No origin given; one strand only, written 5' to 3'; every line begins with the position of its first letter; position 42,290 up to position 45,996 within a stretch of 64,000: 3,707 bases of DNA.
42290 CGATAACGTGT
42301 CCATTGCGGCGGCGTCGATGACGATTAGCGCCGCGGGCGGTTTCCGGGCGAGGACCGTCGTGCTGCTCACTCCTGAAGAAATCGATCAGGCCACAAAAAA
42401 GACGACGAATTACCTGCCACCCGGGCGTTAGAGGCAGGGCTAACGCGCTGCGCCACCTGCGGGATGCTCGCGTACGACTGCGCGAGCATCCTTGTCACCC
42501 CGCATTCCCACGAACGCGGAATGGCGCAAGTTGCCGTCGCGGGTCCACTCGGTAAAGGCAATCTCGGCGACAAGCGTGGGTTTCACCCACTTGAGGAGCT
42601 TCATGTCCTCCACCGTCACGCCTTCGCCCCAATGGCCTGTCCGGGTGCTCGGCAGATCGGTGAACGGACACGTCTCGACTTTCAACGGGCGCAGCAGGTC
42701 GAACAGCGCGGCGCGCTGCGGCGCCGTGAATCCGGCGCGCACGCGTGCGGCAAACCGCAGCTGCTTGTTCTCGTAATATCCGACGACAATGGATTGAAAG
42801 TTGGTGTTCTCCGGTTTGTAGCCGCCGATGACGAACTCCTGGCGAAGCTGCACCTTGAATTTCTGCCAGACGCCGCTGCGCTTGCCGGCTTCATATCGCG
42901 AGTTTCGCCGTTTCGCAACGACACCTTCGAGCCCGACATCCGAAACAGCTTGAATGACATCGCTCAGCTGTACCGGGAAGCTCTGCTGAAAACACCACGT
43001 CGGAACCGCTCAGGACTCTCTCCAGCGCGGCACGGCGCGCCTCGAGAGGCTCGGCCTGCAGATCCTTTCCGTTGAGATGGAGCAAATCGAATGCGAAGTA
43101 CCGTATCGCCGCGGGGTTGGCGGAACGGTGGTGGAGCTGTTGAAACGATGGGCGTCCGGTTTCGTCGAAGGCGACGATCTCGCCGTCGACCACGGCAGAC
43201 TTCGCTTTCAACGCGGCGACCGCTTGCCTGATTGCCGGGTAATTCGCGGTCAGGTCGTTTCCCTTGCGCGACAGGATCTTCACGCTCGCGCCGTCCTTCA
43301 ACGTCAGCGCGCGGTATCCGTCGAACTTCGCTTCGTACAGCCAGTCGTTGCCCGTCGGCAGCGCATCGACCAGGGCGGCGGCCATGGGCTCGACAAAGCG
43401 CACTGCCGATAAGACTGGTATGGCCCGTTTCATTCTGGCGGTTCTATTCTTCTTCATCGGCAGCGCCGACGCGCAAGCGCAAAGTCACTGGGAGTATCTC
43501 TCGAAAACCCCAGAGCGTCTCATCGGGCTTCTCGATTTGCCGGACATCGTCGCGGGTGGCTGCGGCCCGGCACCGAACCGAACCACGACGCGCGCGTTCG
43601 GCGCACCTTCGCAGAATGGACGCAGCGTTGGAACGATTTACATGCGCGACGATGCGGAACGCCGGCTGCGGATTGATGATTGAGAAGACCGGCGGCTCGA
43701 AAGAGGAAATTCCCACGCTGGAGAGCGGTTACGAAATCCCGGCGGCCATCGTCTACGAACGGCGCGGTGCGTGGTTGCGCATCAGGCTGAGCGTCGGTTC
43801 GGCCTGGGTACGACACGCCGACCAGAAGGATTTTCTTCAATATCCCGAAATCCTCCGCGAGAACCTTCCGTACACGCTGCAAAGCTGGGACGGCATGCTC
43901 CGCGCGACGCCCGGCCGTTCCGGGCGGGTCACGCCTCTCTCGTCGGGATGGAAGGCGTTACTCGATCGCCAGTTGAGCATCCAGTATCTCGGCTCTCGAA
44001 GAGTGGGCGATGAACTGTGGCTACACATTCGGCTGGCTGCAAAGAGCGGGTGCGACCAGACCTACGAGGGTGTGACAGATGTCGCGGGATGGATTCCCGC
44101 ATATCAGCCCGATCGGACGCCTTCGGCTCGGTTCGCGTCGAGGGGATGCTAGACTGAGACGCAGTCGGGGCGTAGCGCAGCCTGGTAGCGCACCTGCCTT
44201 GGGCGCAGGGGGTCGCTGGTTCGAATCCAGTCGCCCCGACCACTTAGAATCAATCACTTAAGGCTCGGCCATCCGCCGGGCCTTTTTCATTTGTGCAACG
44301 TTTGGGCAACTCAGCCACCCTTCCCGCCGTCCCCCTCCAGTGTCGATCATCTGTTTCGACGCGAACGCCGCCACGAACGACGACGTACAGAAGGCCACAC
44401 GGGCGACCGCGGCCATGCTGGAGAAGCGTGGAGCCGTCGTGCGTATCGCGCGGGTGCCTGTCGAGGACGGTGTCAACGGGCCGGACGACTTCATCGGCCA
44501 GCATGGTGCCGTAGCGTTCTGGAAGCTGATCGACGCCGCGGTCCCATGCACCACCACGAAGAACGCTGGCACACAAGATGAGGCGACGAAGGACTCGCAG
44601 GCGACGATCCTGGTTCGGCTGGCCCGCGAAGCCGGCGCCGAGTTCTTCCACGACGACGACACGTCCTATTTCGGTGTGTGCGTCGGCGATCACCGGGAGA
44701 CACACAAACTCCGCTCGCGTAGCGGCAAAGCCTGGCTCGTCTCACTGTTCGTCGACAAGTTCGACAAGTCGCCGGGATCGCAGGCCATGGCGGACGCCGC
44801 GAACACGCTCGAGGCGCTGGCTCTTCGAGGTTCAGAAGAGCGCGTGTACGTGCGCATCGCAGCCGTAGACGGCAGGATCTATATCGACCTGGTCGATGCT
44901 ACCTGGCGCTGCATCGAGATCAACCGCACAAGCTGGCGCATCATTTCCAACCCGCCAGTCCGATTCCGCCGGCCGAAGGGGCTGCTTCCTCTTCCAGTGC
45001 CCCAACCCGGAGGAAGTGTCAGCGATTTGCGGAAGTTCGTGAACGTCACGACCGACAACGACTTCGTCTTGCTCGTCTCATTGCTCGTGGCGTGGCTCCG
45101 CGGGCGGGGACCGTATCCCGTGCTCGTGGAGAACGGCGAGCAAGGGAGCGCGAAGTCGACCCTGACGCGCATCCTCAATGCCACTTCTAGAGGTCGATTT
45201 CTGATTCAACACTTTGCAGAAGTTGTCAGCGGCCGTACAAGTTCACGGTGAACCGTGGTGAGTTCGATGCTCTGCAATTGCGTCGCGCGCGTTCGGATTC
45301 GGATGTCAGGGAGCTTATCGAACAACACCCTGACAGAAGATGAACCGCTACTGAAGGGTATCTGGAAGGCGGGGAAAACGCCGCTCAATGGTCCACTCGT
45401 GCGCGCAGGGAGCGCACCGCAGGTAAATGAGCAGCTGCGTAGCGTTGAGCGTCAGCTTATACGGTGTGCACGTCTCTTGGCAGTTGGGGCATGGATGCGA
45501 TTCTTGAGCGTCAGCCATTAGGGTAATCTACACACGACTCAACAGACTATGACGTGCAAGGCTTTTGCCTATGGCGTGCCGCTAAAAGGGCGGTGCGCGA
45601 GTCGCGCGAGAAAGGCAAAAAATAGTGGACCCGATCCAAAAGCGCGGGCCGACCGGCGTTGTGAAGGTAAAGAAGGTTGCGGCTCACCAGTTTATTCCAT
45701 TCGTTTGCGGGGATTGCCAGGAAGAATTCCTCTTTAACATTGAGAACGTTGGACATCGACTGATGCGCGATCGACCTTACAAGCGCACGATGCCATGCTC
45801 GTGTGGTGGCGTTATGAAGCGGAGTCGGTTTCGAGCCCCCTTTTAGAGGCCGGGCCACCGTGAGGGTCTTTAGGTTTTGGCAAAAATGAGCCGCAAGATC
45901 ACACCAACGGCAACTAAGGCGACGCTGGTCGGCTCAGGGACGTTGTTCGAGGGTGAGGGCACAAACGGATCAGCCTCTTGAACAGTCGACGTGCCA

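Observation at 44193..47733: Decayed integrative element at tRNA-Pro, bounded by a perfect 52-bp direct repeat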

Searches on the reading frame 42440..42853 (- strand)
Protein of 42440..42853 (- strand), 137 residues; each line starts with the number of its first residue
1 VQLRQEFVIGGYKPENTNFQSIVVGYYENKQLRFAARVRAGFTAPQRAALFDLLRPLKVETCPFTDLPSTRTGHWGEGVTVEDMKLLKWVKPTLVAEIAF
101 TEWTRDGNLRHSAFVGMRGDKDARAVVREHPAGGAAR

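Call 6: search_protein_families(library=pfam, proteins=[window:42440-42853:-], max_evalue=0.01)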
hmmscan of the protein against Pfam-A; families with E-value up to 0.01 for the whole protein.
window:42440-42853:- (137 aa): 1 family
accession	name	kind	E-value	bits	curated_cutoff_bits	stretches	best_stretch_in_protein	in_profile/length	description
PF04679.21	DNA_ligase_A_C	-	3.4e-23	82.3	27.5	1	17-121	3-94/94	ATP dependent DNA ligase C terminal region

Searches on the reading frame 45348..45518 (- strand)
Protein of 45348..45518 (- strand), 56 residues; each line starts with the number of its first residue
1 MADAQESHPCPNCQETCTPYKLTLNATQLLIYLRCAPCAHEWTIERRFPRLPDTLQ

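Call 6: search_protein_families(library=pfam, proteins=[window:45348-45518:-], max_evalue=0.01)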
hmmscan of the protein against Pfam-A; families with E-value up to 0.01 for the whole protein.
window:45348-45518:- (56 aa): 1 family
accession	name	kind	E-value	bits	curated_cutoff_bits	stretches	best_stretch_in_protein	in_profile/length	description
PF12760.12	Zn_ribbon_IS1595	-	0.0091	16.4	25.4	0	8-40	19-45/46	Transposase zinc-ribbon domain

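Call 7: search_protein_families(library=phrogs, proteins=[window:45348-45518:-], max_evalue=0.01)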
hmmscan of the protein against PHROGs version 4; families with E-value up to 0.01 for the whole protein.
window:45348-45518:- (56 aa): 0 families

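Call 51: search_protein_families(library=ncbifam, proteins=[window:45348-45518:-], max_evalue=0.1)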
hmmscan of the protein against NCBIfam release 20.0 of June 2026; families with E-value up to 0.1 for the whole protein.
window:45348-45518:- (56 aa): 1 family
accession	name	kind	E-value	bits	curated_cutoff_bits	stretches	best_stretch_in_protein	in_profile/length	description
NF002925.0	PRK03564.1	equivalog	0.0021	17.8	426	1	4-46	184-226/309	formate dehydrogenase accessory protein FdhE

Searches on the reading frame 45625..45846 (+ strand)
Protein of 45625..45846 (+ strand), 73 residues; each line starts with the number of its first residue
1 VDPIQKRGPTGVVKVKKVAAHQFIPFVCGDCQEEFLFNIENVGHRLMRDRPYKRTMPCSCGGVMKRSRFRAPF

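Call 6: search_protein_families(library=pfam, proteins=[window:45625-45846:+], max_evalue=0.01)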
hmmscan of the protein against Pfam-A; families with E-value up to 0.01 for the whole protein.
window:45625-45846:+ (73 aa): 0 families

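Call 7: search_protein_families(library=phrogs, proteins=[window:45625-45846:+], max_evalue=0.01)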
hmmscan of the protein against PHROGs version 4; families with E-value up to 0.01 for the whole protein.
window:45625-45846:+ (73 aa): 0 families

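Call 51: search_protein_families(library=ncbifam, proteins=[window:45625-45846:+], max_evalue=0.1)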
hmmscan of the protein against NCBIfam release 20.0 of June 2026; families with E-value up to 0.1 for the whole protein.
window:45625-45846:+ (73 aa): 0 families

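Call 69: search_protein_representatives(protein=window:45625-45846:+)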
Query: 73 residues. Proteins with E-value up to 0.001 (for the whole library): 8; up to 1e-10: 2; up to 1e-30: 0. The best 8 are listed.
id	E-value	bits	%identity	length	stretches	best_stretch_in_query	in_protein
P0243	9.7e-26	105.0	65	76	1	4-71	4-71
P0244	8.6e-11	57.5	53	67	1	16-70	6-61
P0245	1.6e-09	53.5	40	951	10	15-34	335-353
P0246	8.5e-07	44.9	31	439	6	14-49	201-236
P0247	1.3e-05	41.1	44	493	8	20-37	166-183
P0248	1.6e-05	40.9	35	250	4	23-41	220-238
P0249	1.6e-04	37.6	42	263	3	19-51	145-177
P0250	2.4e-04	37.1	41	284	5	13-33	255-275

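Call 70: find_encoding_contigs(protein=P0243, flank=8000, max_places=4)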
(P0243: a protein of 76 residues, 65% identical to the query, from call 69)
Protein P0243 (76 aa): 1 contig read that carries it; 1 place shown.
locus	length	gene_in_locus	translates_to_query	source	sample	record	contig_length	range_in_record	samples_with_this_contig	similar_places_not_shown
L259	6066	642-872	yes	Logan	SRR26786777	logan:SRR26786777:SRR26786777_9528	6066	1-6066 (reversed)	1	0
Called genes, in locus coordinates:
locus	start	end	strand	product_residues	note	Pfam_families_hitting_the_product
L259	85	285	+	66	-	-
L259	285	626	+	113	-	-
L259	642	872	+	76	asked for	-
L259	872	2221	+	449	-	PF00589:Phage_integrase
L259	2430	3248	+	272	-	-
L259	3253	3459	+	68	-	PF12728:HTH_17 (weak)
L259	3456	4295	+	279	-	PF09250:Prim-Pol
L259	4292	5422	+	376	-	PF13481:AAA_25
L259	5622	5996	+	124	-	-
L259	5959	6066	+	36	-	?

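Call 82: search_protein_families(library=pfam, proteins=[L259:2430-3248:+, L259:285-626:+], max_evalue=0.01)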
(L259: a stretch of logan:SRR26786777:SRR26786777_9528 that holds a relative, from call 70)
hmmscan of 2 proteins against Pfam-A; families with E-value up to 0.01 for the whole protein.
L259:2430-3248:+ (272 aa): 0 families

L259:285-626:+ (113 aa): 0 families
